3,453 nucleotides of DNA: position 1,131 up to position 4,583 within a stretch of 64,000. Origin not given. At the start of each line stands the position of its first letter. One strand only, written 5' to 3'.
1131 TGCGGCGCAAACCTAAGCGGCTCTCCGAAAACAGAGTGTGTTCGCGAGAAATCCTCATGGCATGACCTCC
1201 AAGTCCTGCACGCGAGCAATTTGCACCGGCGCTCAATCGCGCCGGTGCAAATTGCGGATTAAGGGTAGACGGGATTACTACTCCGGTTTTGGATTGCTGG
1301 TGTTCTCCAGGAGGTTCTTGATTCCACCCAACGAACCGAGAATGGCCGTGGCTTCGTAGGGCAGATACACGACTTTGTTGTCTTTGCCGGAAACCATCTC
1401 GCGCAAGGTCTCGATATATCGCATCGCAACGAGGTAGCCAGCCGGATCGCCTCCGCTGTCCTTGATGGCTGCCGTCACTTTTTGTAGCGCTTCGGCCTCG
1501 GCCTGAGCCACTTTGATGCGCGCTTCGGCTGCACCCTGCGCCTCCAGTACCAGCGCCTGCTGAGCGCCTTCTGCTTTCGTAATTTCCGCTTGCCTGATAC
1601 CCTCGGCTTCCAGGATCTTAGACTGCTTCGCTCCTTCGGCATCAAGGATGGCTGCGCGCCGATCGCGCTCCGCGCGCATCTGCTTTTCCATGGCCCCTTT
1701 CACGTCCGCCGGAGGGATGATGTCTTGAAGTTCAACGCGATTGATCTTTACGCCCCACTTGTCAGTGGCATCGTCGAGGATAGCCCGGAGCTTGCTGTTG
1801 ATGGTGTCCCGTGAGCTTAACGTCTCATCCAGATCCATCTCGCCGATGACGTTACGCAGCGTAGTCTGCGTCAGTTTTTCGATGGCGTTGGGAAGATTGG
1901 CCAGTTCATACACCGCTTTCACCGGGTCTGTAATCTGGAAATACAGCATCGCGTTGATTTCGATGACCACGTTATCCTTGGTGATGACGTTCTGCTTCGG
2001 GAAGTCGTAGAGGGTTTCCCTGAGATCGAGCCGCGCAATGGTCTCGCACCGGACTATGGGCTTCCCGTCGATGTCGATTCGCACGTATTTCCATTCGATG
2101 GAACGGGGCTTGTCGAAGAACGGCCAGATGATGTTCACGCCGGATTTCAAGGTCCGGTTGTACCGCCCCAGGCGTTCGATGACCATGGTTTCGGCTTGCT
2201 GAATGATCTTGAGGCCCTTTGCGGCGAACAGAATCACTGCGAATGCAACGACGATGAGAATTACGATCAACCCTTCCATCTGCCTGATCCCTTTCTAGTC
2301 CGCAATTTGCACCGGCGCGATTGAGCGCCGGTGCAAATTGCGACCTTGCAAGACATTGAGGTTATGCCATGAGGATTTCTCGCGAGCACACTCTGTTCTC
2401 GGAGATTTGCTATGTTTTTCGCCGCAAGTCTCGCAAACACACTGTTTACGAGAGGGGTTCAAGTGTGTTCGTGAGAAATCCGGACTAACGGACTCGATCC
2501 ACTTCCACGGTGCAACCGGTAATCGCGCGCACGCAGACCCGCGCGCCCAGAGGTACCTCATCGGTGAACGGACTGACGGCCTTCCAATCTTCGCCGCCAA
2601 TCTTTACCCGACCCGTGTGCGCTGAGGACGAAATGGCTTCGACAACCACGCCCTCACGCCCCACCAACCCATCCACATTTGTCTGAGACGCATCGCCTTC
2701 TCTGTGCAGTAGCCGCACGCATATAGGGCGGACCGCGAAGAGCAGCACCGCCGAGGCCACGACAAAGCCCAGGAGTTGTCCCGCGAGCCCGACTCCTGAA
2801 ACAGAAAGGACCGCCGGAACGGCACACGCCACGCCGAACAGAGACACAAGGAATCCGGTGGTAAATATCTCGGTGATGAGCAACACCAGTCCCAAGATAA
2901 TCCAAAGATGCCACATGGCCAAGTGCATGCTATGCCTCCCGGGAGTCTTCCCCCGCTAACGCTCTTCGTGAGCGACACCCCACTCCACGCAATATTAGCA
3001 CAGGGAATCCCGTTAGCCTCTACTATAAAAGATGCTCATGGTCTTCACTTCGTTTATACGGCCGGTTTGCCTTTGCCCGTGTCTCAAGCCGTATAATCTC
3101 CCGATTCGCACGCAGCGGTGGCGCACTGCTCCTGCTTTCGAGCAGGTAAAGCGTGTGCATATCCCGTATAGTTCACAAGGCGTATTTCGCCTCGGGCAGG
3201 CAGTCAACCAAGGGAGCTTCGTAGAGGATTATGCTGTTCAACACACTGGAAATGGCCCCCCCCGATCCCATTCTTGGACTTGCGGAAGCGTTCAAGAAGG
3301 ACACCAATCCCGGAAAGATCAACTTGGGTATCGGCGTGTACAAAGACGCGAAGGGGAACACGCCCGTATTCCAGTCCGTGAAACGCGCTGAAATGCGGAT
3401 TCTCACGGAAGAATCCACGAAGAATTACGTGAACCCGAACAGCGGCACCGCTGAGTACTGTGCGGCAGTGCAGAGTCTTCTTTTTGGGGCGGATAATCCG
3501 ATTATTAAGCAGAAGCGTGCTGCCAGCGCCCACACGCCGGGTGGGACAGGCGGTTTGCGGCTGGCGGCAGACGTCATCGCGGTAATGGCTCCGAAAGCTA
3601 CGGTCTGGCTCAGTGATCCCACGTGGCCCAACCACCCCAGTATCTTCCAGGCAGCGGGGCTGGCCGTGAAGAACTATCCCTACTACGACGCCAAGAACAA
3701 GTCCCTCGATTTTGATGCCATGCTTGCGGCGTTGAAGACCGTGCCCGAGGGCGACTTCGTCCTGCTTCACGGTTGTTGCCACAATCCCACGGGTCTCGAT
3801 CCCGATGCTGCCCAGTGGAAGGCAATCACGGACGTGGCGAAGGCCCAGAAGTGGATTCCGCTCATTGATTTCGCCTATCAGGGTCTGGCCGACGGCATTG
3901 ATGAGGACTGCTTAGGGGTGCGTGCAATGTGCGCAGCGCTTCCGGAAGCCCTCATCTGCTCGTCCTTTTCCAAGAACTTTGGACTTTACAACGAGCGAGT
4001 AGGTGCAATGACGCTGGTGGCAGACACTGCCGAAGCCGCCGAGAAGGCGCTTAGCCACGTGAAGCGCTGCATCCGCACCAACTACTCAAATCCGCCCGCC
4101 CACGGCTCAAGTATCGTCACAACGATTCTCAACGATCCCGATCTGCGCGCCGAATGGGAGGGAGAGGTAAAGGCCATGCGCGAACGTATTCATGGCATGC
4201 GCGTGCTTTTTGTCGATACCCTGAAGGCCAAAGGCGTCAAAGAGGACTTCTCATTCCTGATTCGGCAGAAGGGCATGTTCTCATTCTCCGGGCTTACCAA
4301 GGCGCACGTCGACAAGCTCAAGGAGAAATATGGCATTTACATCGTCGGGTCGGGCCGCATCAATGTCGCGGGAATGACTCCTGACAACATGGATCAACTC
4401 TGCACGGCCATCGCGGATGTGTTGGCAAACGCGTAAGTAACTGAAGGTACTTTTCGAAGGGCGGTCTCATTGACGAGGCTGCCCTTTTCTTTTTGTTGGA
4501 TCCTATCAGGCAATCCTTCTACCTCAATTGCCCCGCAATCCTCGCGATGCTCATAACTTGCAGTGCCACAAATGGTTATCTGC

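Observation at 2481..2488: Repeat terminus supplies the in-frame stop codon of nfeD (and likewise of the GH42 gene at 45879-45882)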

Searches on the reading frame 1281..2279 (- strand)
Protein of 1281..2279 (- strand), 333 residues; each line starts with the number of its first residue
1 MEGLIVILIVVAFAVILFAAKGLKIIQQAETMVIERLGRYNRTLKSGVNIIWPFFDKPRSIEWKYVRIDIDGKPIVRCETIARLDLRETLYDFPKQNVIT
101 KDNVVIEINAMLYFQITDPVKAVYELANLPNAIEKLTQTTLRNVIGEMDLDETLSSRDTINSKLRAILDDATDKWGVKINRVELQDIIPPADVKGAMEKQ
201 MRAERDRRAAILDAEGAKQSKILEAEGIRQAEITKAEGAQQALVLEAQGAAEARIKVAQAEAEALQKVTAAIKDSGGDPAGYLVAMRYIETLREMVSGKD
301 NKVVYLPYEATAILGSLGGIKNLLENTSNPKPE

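Call 40: find_encoding_contigs(protein=window:1281-2279:-, flank=10000, max_places=3)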
Protein window:1281-2279:- (333 aa): 1 contig read that carries it; 1 place shown.
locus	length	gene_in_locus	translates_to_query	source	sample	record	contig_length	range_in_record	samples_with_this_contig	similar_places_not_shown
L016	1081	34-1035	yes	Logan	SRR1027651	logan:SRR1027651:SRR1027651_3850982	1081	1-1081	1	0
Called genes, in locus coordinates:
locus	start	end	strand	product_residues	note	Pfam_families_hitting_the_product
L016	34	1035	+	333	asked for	PF01145:Band_7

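Call 66: search_protein_families(library=pfam, proteins=[window:1281-2279:-])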
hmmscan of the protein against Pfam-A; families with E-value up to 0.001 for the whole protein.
window:1281-2279:- (333 aa): 1 family
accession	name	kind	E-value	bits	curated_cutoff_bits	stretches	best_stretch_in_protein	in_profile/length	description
PF01145.31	Band_7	-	6e-40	137.6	23.6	1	24-216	1-174/176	SPFH domain / Band 7 family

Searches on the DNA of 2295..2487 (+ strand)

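Call 49: search_dna_similar(query=window:2295-2487:+, collection=plasmids, mode=distant, max_evalue=0.01, max_rows=10)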
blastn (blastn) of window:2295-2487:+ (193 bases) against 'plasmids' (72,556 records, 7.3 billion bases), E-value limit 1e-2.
No match.

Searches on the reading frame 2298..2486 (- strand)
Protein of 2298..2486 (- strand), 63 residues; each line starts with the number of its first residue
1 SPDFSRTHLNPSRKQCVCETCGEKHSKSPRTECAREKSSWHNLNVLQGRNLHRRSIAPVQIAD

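Call 46: find_homologous_proteins(query=A3, max_evalue=10)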
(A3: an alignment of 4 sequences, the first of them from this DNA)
Query A3 (4 sequences): no candidate shares three 5-residue words with the query. No homologue found.

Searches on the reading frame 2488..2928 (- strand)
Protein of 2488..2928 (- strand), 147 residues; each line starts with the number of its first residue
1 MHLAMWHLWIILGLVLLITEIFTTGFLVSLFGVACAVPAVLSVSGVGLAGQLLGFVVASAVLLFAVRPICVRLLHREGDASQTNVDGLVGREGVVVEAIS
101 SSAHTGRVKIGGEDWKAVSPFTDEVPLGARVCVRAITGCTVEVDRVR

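Call 10: find_homologous_proteins(query=window:2488-2928:-)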
Query window:2488-2928:- (147 aa): 11 proteins with E <= 0.001 among 189 candidates.
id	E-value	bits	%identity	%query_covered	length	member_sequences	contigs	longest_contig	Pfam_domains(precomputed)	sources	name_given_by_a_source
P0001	7.2e-88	310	100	100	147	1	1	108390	PF01957.26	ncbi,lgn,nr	ncbi:MAG: NfeD family protein [Candidatus Hydrogenedentes bacterium]|nr:NfeD family protein [Candida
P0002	3.2e-70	253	79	99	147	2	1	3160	PF01957.26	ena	-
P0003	1.3e-67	244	77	99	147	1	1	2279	PF01957.26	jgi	-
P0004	7.2e-65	235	74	99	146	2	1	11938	PF01957.26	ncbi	-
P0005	2.5e-33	133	46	99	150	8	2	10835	PF01957.26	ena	-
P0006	3.2e-32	130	45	96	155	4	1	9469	PF01957.26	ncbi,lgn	-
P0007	7.2e-31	125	45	95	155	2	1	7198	PF01957.26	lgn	-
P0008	4.2e-27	113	40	98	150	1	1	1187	PF01957.26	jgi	-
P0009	3.6e-25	107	37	100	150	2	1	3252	PF01957.26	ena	-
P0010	5.4e-13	67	42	92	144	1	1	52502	PF01957.26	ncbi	-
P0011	7.0e-13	67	37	90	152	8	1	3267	PF01957.26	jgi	jgi:membrane protein implicated in regulation of membrane protease activity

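Call 12: find_encoding_contigs(protein=P0002, flank=3000, max_places=3)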
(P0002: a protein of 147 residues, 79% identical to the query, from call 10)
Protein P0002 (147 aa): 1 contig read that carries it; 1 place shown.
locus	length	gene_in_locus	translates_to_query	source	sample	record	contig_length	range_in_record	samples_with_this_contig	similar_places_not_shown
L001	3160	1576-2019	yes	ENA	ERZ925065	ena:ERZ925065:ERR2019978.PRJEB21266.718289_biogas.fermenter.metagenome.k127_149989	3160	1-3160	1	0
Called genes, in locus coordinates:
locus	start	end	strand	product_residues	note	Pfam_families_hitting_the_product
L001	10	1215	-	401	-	PF00155:Aminotran_1_2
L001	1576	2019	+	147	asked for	PF01957:NfeD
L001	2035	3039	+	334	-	PF01145:Band_7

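Call 13: find_encoding_contigs(protein=P0004, flank=3000, max_places=3)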
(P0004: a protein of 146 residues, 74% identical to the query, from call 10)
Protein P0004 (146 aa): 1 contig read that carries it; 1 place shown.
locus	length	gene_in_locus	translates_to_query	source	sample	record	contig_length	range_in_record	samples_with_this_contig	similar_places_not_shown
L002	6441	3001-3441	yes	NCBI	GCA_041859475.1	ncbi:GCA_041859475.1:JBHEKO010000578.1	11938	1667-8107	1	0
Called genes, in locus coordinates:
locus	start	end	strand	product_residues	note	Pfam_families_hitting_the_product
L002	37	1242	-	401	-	PF00155:Aminotran_1_2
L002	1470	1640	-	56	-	-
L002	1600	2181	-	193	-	-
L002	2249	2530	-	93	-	PF15738:YafQ_toxin, PF05016:ParE_toxin (weak)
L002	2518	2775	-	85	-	PF04221:RelB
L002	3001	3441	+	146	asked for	PF01957:NfeD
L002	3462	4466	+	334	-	PF01145:Band_7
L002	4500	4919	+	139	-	-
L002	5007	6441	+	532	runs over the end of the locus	PF01564:Spermine_synth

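Call 14: find_encoding_contigs(protein=P0003, flank=3000, max_places=3)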
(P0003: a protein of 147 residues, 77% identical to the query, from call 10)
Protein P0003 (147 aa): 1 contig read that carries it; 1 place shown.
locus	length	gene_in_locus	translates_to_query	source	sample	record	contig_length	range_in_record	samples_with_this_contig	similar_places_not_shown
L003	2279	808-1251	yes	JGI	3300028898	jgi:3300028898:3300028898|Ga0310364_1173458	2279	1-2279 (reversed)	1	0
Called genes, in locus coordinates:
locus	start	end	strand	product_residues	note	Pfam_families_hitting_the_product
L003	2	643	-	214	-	?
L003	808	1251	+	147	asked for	PF01957:NfeD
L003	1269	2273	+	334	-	PF01145:Band_7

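Call 42: find_encoding_contigs(protein=P0001, flank=10000, max_places=4)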
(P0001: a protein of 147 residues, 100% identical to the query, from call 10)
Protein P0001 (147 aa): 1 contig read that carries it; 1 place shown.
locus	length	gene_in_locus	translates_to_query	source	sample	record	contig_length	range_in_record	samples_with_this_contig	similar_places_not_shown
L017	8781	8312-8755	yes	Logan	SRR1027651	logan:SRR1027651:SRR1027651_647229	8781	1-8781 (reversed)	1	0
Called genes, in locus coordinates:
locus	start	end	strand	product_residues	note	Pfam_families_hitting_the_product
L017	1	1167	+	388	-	?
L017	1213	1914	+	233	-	PF11736:DUF3299 (weak)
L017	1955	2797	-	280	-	PF00583:Acetyltransf_1 (weak), PF18014:Acetyltransf_18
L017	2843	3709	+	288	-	PF20260:PUA_4, PF04452:Methyltrans_RNA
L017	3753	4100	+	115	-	PF11969:DcpS_C, PF01230:HIT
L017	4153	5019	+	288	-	PF08501:Shikimate_dh_N, PF01488:Shikimate_DH (weak), PF18317:SDH_C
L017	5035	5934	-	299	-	PF00268:Ribonuc_red_sm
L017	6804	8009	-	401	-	PF00155:Aminotran_1_2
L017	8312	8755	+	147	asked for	PF01957:NfeD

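Call 66: search_protein_families(library=pfam, proteins=[window:2488-2928:-])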
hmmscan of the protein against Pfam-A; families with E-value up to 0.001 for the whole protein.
window:2488-2928:- (147 aa): 1 family
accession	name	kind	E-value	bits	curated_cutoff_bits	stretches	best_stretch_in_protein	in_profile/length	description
PF01957.25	NfeD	-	3.7e-13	49.9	29.1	1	85-144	1-56/57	NfeD-like C-terminal, partner-binding domain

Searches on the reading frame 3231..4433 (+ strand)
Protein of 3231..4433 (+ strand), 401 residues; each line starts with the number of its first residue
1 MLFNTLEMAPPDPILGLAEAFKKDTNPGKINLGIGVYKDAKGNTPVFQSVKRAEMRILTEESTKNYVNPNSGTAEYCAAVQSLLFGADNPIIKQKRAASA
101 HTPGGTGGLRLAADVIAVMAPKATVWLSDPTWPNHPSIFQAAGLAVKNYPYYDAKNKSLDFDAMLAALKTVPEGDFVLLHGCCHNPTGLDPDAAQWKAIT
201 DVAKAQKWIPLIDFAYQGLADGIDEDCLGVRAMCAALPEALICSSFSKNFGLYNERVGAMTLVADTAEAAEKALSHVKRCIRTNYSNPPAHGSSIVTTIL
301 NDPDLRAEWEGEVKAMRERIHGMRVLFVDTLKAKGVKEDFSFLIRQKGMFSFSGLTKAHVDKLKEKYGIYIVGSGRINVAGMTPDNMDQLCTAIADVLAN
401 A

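Call 74: search_protein_families(library=pfam, max_evalue=0.00001, proteins=[window:3231-4433:+])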
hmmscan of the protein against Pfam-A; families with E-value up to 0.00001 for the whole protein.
window:3231-4433:+ (401 aa): 1 family
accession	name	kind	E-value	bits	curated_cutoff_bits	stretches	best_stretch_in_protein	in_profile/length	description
PF00155.27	Aminotran_1_2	-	7.9e-86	288.9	19.7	1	28-394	2-361/361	Aminotransferase class I and II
